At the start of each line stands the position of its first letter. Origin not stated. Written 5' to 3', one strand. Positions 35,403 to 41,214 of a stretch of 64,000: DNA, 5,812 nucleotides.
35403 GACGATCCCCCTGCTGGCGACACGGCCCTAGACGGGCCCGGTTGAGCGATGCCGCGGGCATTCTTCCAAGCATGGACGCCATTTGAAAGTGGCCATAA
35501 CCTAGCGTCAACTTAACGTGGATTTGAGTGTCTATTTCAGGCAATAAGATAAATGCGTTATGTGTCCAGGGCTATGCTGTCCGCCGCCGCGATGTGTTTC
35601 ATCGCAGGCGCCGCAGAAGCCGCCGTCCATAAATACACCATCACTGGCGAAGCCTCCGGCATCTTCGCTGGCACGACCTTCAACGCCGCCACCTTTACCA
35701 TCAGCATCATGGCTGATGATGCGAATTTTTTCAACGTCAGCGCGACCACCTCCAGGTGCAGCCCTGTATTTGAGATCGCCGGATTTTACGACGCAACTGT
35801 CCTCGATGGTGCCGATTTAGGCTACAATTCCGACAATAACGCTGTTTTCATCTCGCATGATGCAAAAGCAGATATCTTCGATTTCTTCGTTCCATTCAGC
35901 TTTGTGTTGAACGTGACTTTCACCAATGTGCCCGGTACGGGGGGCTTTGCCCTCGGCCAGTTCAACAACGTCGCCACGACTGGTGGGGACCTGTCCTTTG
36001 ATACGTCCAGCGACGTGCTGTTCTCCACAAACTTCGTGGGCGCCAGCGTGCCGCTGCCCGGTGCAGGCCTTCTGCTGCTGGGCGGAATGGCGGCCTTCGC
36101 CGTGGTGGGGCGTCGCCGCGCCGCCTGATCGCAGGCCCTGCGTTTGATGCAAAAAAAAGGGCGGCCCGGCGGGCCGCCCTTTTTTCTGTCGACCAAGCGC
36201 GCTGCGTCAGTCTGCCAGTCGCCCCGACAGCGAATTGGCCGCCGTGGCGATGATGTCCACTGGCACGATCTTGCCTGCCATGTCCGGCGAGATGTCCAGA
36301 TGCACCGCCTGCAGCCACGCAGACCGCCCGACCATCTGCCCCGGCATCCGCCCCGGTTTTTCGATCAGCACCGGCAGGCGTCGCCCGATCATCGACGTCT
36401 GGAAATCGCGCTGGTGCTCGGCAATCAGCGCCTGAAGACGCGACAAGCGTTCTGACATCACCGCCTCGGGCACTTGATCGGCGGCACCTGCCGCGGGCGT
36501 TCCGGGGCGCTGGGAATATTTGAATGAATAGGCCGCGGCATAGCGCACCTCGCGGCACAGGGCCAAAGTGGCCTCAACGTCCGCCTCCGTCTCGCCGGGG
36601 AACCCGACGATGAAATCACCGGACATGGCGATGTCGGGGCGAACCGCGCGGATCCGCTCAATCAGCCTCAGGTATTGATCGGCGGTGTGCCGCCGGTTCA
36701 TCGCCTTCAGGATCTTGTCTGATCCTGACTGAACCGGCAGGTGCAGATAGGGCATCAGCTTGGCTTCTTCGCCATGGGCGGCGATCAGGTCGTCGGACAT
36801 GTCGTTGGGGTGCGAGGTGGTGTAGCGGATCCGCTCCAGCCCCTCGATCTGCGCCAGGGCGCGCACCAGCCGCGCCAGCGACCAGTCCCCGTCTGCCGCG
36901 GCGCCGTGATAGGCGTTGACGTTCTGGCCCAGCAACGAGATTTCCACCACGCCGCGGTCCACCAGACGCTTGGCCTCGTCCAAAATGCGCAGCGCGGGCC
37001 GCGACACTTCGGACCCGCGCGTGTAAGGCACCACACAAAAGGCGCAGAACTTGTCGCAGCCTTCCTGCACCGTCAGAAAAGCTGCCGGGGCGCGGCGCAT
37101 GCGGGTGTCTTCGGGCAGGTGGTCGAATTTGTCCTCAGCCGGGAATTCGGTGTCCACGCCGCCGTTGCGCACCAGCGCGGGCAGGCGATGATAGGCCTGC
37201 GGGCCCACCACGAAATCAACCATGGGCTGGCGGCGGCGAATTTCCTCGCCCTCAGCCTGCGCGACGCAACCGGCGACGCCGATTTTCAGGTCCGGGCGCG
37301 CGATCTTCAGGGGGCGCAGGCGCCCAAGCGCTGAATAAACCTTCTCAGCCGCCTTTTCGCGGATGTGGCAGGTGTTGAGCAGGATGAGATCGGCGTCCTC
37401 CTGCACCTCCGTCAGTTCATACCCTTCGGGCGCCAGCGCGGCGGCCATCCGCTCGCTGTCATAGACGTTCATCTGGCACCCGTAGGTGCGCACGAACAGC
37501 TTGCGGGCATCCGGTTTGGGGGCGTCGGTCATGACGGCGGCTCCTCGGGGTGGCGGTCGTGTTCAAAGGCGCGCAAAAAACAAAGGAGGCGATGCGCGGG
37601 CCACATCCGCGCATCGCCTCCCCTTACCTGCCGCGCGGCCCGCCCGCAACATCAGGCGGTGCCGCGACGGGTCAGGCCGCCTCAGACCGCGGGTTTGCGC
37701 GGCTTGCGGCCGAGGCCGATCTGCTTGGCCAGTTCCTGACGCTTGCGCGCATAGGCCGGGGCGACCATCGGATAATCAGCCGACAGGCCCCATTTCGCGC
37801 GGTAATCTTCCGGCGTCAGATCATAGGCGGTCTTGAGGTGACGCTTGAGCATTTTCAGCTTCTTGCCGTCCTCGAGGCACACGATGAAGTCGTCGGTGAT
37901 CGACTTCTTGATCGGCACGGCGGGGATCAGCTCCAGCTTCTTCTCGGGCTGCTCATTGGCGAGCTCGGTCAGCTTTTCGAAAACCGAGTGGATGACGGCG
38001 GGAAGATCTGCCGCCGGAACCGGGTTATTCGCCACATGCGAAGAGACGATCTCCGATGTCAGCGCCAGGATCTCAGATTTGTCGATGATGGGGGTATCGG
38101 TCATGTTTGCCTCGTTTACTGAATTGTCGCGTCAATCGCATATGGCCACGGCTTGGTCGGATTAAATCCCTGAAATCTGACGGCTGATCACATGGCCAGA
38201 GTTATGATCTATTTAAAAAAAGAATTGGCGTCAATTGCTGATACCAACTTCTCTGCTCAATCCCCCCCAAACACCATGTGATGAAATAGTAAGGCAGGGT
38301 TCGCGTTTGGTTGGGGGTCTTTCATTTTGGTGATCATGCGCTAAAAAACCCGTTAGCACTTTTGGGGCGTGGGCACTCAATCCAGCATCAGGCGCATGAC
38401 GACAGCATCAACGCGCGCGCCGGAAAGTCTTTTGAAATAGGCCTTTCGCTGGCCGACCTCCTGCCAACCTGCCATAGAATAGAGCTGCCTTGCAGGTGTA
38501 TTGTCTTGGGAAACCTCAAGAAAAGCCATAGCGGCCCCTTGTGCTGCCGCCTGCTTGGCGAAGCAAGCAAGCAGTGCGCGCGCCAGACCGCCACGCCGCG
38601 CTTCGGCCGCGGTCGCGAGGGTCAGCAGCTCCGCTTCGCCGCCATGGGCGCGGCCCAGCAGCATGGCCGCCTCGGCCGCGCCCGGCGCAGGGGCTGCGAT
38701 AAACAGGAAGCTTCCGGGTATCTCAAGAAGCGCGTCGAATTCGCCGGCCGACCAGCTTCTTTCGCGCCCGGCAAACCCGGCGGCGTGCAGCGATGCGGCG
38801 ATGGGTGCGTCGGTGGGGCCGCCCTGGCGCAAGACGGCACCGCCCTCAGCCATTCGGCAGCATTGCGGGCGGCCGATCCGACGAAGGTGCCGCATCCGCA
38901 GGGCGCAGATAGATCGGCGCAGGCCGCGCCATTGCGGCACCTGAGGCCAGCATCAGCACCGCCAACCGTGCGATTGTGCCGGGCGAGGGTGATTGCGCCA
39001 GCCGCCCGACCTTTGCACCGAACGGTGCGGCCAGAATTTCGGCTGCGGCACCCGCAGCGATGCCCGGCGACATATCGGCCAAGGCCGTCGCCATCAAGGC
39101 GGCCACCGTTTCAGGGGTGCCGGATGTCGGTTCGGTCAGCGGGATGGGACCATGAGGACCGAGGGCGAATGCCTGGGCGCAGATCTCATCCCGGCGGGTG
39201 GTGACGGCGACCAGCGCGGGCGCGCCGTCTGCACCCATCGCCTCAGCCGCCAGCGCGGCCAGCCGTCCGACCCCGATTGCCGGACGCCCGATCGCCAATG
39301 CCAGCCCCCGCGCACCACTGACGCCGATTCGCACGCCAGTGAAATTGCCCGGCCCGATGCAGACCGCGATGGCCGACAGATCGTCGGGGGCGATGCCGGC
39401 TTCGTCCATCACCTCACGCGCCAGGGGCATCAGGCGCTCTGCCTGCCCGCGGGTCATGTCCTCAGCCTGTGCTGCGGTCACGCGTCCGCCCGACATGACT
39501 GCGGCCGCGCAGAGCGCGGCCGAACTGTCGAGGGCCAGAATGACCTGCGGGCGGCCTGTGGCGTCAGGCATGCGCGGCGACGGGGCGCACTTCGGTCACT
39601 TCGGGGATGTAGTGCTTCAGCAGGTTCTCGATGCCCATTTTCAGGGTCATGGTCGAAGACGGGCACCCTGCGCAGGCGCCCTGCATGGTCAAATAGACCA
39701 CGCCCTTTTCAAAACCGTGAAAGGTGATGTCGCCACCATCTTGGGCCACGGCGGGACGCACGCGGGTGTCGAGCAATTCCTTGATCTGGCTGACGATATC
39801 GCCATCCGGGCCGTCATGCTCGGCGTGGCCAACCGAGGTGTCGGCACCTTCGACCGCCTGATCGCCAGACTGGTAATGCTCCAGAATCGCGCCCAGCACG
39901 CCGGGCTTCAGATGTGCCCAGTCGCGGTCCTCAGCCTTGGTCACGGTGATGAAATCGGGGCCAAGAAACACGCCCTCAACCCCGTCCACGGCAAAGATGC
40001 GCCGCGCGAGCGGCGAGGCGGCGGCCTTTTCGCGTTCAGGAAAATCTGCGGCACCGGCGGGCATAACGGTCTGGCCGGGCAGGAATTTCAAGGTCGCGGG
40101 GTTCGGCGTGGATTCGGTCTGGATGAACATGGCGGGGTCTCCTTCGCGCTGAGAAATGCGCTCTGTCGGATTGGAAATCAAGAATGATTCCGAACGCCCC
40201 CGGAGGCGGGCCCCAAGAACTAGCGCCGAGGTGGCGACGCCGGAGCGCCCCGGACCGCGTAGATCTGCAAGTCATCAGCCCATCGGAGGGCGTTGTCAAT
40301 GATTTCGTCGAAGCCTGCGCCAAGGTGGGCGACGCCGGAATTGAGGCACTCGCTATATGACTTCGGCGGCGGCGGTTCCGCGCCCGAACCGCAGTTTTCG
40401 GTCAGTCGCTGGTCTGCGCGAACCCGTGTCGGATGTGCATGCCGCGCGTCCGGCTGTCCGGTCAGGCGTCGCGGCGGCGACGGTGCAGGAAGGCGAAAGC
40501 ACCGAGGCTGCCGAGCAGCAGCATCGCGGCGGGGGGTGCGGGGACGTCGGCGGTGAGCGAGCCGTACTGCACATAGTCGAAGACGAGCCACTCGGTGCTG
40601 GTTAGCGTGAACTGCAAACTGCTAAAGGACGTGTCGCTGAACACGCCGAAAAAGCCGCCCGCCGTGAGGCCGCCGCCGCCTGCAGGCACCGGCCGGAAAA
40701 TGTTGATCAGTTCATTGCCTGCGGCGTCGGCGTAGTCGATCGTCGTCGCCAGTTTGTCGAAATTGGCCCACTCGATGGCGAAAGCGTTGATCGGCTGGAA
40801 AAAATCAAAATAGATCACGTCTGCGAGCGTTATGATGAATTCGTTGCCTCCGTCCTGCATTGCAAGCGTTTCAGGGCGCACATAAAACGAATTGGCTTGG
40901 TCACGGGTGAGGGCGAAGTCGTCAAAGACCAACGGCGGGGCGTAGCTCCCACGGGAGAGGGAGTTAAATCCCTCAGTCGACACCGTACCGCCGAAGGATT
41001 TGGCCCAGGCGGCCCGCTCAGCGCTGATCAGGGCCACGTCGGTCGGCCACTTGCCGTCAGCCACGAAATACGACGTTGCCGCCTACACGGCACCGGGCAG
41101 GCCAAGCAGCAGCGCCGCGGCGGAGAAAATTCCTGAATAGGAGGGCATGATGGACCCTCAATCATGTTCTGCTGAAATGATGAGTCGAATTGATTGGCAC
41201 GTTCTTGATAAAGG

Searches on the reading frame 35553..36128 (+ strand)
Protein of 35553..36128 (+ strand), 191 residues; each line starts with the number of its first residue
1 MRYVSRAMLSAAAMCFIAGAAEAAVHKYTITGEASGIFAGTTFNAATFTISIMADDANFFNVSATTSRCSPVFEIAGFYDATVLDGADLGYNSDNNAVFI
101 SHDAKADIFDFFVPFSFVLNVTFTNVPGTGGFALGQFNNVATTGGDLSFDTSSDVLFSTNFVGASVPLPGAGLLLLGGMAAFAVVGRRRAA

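Call 5: search_protein_families(library=ncbifam, proteins=[window:35553-36128:+], max_evalue=1)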
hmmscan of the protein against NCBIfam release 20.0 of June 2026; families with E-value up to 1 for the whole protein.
window:35553-36128:+ (191 aa): 4 families
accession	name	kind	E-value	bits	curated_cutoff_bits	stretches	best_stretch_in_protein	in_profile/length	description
TIGR03370.1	VPLPA-CTERM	domain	4.7e-05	23.3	25.35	1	166-189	1-24/25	VPLPA-CTERM sorting domain-containing protein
TIGR03230.1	lipo_lipase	equivalog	0.039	12.7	822.75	1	30-73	147-187/442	lipoprotein lipase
NF038126.1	PEP_CTERM_FxDxF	subfamily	0.4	10.9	50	0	11-189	3-165/165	FxDxF family PEP-CTERM protein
NF038129.1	PEP_NF038129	equivalog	0.63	9.9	65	0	72-189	64-194/194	NF038129 family PEP-CTERM protein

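Call 6: search_protein_families(library=pfam, proteins=[window:35553-36128:+], max_evalue=1)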
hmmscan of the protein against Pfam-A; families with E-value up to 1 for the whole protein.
window:35553-36128:+ (191 aa): 1 family
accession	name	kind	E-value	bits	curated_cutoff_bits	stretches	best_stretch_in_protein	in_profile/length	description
PF05481.17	Myco_19_kDa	-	0.75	10.6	23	1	21-51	82-114/117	Mycobacterium 19 kDa lipoprotein antigen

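Call 53: find_homologous_proteins(query=window:35553-36125:+, max_evalue=0.001)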
Query window:35553-36125:+ (191 aa): 1 proteins with E <= 0.001 among 1353 candidates.
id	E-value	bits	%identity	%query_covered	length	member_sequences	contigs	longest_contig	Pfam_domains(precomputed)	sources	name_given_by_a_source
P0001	3.8e-113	393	99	100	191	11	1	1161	-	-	-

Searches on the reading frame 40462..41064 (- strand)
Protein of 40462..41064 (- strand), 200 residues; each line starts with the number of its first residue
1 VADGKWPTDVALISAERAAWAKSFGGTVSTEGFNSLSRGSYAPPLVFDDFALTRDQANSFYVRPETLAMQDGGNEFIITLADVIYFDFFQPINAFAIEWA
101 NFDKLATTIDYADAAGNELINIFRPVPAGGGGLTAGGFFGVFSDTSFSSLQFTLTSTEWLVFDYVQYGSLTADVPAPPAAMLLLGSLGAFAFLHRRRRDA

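Call 5: search_protein_families(library=ncbifam, proteins=[window:40462-41064:-], max_evalue=1)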
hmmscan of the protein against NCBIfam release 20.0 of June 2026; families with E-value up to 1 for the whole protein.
window:40462-41064:- (200 aa): 2 families
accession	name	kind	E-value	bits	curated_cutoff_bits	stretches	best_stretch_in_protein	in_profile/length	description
TIGR03901.2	MYXO-CTERM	domain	0.05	14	20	1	175-198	12-33/34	MYXO-CTERM sorting domain-containing protein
NF038118.1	PEP_CTERM_CCXG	equivalog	0.12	12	90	1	148-197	152-199/199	CCXG family PEP-CTERM protein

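Call 6: search_protein_families(library=pfam, proteins=[window:40462-41064:-], max_evalue=1)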
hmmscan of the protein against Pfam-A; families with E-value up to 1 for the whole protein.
window:40462-41064:- (200 aa): 1 family
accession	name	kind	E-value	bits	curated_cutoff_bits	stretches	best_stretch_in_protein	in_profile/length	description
PF07589.16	PEP-CTERM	-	0.067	13.8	20.7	1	173-198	1-24/24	PEP-CTERM motif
